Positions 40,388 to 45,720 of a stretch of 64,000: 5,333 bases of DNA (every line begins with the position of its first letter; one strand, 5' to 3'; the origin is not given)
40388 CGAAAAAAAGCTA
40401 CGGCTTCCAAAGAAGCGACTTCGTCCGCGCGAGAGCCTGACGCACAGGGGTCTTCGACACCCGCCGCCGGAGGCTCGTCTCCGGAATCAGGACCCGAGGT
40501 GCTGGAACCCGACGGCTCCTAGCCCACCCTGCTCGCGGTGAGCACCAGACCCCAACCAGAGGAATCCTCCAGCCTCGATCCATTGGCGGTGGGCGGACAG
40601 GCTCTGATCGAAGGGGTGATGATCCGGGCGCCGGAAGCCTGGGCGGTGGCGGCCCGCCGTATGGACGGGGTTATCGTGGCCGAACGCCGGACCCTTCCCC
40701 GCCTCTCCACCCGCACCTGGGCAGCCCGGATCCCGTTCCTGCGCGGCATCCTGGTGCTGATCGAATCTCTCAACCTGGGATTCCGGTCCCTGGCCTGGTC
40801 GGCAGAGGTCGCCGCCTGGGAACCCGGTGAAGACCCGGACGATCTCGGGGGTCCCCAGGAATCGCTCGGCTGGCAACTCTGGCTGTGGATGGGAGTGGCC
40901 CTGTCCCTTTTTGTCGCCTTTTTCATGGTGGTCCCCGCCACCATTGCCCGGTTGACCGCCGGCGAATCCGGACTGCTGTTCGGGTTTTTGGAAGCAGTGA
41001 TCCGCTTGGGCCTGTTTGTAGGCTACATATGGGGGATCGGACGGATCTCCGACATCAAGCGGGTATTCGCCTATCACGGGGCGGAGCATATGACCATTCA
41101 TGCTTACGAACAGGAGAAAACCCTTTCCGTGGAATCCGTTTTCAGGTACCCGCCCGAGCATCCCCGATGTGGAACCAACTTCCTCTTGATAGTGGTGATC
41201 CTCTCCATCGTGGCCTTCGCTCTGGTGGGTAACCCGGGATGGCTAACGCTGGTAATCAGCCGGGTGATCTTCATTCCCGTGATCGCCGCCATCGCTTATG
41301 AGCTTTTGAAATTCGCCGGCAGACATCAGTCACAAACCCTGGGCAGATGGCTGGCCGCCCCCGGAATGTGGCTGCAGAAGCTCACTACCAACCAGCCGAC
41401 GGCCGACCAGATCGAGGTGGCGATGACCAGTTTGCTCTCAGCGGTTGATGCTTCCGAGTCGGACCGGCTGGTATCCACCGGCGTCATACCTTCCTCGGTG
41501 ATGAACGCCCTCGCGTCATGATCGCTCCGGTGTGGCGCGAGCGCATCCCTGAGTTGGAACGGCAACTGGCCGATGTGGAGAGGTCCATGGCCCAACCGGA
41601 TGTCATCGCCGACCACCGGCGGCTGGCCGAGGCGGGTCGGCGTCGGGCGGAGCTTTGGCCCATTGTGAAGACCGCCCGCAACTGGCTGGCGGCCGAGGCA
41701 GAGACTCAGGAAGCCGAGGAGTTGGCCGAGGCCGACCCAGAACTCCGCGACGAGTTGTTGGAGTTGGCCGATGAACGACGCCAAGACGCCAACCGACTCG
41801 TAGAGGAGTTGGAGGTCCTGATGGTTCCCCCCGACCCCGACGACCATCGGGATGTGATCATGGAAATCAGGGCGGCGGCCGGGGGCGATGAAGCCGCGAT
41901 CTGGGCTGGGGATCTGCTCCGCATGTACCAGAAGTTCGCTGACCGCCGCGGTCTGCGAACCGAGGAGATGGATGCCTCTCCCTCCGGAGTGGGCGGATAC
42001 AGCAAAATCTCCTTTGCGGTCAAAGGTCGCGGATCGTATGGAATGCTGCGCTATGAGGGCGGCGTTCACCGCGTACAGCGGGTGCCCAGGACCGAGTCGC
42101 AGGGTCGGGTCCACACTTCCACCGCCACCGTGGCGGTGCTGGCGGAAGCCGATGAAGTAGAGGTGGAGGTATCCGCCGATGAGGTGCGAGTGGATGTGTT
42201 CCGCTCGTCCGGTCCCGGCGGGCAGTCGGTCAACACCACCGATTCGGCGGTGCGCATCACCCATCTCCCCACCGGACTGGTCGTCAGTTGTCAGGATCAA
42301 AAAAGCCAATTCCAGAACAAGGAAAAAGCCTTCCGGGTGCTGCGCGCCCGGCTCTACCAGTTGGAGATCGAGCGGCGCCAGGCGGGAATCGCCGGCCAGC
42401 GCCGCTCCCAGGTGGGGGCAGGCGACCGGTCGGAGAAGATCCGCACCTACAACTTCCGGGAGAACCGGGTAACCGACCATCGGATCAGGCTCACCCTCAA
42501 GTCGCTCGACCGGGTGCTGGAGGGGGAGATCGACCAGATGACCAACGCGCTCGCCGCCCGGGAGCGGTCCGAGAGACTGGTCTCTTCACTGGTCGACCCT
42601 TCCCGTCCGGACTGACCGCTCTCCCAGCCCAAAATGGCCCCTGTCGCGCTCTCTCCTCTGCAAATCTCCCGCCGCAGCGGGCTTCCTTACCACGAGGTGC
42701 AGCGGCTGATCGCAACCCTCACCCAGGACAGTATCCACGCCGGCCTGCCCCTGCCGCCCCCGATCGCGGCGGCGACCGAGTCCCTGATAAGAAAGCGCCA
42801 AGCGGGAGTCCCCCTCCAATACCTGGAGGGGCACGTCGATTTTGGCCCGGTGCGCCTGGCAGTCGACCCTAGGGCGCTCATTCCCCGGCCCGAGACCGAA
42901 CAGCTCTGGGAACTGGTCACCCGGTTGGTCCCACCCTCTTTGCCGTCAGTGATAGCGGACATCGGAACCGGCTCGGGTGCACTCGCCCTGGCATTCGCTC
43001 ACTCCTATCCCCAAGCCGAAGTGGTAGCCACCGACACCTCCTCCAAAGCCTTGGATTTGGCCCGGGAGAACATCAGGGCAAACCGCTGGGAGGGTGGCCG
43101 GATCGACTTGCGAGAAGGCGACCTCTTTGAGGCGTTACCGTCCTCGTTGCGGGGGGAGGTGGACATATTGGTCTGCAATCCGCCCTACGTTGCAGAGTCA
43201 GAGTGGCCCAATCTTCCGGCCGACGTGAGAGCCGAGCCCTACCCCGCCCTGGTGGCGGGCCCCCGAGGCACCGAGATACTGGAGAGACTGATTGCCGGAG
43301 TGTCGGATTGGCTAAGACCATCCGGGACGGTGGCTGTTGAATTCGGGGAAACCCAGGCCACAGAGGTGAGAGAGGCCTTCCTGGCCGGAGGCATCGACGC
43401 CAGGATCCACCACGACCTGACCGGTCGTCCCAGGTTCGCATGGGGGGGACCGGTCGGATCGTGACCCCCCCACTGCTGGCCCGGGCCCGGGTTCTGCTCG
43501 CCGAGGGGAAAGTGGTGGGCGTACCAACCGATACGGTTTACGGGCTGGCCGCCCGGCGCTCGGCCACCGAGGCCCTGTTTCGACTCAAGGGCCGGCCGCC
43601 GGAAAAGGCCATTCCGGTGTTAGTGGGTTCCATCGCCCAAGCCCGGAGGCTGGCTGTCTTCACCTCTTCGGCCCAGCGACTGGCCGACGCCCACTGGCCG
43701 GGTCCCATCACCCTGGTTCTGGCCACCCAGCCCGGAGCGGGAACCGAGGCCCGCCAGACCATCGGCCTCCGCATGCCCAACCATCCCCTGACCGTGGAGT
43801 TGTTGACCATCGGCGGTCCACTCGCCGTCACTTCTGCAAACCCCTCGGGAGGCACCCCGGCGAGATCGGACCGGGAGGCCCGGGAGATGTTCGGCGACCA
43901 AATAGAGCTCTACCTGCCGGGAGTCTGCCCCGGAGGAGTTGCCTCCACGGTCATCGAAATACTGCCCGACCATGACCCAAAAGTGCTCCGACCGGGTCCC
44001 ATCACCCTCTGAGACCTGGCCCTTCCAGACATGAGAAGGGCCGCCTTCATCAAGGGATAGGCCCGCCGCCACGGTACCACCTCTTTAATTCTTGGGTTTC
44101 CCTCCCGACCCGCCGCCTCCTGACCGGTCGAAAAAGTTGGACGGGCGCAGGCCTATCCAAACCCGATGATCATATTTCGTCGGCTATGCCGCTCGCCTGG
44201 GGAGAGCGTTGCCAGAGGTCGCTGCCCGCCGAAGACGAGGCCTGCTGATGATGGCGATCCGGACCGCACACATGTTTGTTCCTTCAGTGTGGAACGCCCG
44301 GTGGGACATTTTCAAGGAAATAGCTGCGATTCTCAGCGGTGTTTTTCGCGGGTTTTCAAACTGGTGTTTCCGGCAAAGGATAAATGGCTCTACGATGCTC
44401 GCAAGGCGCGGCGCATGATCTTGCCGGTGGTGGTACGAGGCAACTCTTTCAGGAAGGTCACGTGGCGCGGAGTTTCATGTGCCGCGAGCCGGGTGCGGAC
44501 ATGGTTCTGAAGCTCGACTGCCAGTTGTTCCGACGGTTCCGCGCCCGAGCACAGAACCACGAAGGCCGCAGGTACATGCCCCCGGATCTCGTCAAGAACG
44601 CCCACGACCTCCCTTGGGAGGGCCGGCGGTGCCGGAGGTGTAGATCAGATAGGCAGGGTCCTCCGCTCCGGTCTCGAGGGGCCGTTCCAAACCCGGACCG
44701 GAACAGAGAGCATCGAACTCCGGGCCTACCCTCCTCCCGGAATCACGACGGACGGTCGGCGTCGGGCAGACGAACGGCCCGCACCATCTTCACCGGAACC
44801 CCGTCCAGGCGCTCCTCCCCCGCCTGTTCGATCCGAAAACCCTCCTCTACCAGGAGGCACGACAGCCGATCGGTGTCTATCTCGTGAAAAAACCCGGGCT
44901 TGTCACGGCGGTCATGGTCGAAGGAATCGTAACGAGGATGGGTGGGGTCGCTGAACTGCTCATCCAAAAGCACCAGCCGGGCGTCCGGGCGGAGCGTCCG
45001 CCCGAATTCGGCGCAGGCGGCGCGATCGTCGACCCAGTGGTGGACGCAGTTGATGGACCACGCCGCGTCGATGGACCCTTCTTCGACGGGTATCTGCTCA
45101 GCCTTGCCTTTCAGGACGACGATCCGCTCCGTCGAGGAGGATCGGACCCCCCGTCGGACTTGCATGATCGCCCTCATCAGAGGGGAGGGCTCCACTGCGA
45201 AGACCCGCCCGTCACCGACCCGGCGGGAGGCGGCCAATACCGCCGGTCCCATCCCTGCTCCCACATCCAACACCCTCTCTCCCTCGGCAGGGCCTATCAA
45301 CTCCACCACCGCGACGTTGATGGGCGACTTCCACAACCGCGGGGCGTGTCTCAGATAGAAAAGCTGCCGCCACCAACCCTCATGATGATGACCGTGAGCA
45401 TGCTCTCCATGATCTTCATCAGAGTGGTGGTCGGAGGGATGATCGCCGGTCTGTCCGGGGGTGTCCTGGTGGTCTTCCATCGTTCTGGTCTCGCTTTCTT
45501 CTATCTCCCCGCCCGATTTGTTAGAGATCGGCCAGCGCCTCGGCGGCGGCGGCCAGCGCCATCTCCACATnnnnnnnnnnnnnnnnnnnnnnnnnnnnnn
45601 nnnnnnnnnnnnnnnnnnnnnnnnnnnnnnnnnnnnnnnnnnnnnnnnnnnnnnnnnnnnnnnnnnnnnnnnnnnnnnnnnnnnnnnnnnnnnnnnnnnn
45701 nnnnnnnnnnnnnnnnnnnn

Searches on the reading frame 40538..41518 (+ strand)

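Call 24: search_protein_families(library=pfam, max_evalue=0.00001, proteins=[window:40538-41518:+])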
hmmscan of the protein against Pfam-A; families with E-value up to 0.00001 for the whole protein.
window:40538-41518:+ (327 aa): 1 family
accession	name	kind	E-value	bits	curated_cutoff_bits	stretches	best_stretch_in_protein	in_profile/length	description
PF07136.16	DUF1385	-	4.3e-76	255.6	22.1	1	65-303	1-225/227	Protein of unknown function (DUF1385)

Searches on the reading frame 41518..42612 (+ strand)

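Call 24: search_protein_families(library=pfam, max_evalue=0.00001, proteins=[window:41518-42612:+])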
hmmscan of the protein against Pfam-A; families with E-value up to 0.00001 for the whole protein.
window:41518-42612:+ (365 aa): 2 families
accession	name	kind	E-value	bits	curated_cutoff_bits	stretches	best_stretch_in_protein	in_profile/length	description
PF03462.23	PCRF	-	5.3e-64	216.1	24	1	14-205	2-194/194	PCRF domain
PF00472.26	RF-1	-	1.1e-41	141.8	35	1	212-322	1-116/116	RF-1 domain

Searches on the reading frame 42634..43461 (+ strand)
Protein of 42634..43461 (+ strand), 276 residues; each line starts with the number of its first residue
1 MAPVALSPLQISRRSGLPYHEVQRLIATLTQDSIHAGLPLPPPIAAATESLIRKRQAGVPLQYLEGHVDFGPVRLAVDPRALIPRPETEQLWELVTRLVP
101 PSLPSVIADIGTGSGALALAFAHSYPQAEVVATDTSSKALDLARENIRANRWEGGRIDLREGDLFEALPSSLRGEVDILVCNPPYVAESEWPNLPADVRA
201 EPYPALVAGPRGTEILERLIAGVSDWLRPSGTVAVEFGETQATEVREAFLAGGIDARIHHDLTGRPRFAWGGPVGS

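Call 24: search_protein_families(library=pfam, max_evalue=0.00001, proteins=[window:42634-43461:+])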
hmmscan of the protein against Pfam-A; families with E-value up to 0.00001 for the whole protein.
window:42634-43461:+ (276 aa): 8 families
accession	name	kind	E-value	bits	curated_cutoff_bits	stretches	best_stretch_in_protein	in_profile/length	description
PF05175.20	MTS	-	5.1e-15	56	23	1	103-189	31-112/170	Methyltransferase small domain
PF13649.12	Methyltransf_25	-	4e-11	43.9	27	1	107-192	1-83/97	Methyltransferase domain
PF06325.19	PrmA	-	4.1e-09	36.8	22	1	105-182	164-233/296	Ribosomal protein L11 methyltransferase (PrmA)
PF13847.12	Methyltransf_31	-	5.9e-09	36.2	27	1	107-182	7-81/145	Methyltransferase domain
PF08242.18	Methyltransf_12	-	3.5e-08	34.5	30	1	109-182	2-72/98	Methyltransferase domain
PF08241.18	Methyltransf_11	-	1.6e-06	29.1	21.2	1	109-182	2-67/95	Methyltransferase domain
PF00891.24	Methyltransf_2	-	5.1e-06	26.4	22.3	1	106-170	65-127/210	O-methyltransferase domain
PF01170.24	UPF0020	-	9.8e-06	25.8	22.3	0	126-185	75-131/197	RMKL-like, methyltransferase domain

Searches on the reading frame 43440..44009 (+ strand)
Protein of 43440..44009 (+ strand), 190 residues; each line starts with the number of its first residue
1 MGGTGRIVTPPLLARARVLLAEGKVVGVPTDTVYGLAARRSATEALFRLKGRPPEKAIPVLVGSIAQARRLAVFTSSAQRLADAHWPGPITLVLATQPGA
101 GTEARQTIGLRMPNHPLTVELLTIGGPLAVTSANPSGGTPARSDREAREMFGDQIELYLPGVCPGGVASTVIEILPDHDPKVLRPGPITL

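Call 25: search_protein_families(library=pfam, max_evalue=0.00001, proteins=[window:43440-44009:+])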
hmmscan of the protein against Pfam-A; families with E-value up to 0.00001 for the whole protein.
window:43440-44009:+ (190 aa): 1 family
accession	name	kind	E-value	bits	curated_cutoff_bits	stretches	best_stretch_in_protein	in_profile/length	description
PF01300.24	Sua5_yciO_yrdC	-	1.8e-44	151.8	25.1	1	19-186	2-178/178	Telomere recombination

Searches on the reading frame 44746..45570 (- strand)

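Call 25: search_protein_families(library=pfam, max_evalue=0.00001, proteins=[window:44746-45570:-])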
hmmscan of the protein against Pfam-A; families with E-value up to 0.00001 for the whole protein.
window:44746-45570:- (275 aa): 5 families
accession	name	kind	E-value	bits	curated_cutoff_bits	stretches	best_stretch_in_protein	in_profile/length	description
PF08241.18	Methyltransf_11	-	5.2e-15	56.3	21.2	1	101-200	1-94/95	Methyltransferase domain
PF13649.12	Methyltransf_25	-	5.4e-14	53.1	27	1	100-196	1-96/97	Methyltransferase domain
PF13489.12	Methyltransf_23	-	4e-08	33.6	27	1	72-247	1-161/164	Methyltransferase domain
PF08242.18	Methyltransf_12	-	9.4e-07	29.9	30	1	101-199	1-98/98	Methyltransferase domain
PF01209.24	Ubie_methyltran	-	3e-06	27.2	20.1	1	78-215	33-163/233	ubiE/COQ5 methyltransferase family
